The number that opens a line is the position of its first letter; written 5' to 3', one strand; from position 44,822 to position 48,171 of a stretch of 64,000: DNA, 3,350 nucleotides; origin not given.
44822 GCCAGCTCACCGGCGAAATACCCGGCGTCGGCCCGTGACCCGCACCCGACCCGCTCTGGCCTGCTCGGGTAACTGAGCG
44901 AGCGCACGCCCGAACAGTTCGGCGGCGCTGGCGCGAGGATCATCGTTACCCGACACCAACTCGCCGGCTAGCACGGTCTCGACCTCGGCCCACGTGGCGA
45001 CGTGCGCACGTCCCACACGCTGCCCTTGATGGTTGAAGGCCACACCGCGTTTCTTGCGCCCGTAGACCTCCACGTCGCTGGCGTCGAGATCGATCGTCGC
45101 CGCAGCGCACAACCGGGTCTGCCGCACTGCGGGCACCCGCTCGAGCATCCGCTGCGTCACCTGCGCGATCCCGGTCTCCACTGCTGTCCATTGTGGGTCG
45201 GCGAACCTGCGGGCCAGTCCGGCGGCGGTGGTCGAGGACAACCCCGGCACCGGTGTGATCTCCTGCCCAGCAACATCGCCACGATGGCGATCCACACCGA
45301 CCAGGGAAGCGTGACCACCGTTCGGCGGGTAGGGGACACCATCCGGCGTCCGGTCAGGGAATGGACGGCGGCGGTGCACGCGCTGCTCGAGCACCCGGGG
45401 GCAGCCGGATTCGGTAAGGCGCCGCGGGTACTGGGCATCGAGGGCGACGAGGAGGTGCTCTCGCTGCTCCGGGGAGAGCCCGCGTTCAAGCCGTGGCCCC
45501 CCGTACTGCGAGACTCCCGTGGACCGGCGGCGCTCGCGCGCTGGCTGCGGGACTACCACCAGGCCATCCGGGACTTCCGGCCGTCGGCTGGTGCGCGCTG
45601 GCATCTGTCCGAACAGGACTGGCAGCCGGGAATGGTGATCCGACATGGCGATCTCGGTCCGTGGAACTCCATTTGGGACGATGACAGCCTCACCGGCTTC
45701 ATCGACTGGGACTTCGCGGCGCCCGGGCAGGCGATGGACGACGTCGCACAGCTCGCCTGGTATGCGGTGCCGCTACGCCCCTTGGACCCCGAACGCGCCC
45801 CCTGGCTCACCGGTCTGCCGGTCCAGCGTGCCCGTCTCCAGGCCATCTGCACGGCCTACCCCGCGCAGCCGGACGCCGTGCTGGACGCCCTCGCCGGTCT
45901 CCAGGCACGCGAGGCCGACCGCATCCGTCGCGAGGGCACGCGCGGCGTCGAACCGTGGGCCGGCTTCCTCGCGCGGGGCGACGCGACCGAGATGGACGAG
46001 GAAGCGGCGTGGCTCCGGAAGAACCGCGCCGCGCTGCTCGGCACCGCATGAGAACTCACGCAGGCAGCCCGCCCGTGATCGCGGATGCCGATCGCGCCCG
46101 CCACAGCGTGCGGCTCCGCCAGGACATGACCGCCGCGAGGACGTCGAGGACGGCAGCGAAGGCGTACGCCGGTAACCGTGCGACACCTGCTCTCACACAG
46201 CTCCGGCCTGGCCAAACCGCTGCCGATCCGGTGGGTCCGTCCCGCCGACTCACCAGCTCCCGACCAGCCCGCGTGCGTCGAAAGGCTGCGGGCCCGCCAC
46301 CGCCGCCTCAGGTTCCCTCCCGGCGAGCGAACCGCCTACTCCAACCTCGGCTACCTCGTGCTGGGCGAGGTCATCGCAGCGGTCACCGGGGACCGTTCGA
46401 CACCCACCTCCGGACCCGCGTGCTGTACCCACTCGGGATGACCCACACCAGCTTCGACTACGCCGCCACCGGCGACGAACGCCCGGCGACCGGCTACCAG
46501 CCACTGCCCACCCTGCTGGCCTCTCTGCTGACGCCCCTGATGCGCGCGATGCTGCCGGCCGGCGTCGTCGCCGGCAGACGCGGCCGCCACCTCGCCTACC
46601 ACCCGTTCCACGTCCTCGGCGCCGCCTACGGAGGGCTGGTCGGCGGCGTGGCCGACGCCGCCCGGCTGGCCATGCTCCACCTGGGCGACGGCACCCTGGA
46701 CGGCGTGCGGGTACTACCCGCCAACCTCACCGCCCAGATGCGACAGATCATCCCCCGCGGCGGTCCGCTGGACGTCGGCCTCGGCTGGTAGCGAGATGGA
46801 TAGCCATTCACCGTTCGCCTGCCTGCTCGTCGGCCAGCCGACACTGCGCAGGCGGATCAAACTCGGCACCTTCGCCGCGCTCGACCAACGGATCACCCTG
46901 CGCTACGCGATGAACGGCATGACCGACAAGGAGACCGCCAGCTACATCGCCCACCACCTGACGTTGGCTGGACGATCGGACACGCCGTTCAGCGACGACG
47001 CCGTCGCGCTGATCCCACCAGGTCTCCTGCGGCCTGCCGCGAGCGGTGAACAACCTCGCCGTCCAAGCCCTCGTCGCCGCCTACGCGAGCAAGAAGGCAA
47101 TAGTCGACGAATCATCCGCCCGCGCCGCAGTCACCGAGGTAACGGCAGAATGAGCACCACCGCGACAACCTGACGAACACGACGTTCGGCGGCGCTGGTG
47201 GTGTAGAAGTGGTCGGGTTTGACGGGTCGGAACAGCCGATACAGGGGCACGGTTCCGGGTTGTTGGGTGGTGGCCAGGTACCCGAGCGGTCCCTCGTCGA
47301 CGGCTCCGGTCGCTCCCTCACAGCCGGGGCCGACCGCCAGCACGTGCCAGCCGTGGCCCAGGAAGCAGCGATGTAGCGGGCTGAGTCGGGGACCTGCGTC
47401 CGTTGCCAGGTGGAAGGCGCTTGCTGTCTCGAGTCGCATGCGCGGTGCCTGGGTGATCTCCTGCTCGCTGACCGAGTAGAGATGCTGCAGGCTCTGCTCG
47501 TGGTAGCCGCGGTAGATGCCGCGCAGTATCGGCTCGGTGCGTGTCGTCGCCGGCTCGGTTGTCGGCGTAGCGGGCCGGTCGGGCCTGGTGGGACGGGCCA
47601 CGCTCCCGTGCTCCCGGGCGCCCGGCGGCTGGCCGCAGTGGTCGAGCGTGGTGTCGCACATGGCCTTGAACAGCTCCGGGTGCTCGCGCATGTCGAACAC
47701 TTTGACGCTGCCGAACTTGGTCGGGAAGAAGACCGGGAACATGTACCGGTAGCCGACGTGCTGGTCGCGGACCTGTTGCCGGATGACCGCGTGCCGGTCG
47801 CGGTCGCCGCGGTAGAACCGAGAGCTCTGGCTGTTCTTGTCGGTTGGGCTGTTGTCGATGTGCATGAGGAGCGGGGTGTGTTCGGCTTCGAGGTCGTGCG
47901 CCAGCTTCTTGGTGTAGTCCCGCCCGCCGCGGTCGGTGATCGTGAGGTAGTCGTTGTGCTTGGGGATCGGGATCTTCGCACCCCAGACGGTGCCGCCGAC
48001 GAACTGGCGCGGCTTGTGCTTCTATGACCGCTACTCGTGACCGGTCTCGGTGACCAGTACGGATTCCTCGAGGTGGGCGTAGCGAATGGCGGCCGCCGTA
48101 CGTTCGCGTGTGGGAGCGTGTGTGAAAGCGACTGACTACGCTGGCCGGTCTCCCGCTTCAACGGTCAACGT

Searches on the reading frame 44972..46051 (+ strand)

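Call 12: search_protein_families(library=pfam, proteins=[window:44972-46051:+], max_evalue=0.01)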
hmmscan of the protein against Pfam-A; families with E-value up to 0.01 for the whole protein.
window:44972-46051:+ (359 aa): 1 family
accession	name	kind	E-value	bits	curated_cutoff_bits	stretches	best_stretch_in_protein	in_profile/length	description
PF01636.29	APH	-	2.3e-08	34.6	23.2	1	186-277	125-224/239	Phosphotransferase enzyme family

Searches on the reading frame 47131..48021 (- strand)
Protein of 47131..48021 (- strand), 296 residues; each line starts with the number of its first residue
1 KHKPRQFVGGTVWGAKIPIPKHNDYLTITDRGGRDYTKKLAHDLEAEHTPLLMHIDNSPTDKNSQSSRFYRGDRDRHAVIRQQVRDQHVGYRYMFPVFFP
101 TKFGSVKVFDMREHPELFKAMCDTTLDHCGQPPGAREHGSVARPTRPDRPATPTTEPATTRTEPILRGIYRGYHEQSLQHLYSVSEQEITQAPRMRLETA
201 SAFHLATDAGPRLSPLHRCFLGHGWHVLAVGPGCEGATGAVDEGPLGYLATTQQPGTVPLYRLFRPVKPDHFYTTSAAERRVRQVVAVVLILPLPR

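Call 12: search_protein_families(library=pfam, proteins=[window:47131-48021:-], max_evalue=0.01)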
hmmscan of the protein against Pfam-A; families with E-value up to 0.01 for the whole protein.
window:47131-48021:- (296 aa): 1 family
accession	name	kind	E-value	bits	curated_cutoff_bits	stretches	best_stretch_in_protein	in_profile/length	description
PF18885.6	DUF5648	-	3.2e-12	47.3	25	1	169-281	2-117/134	Domain of unknown function (DUF5648)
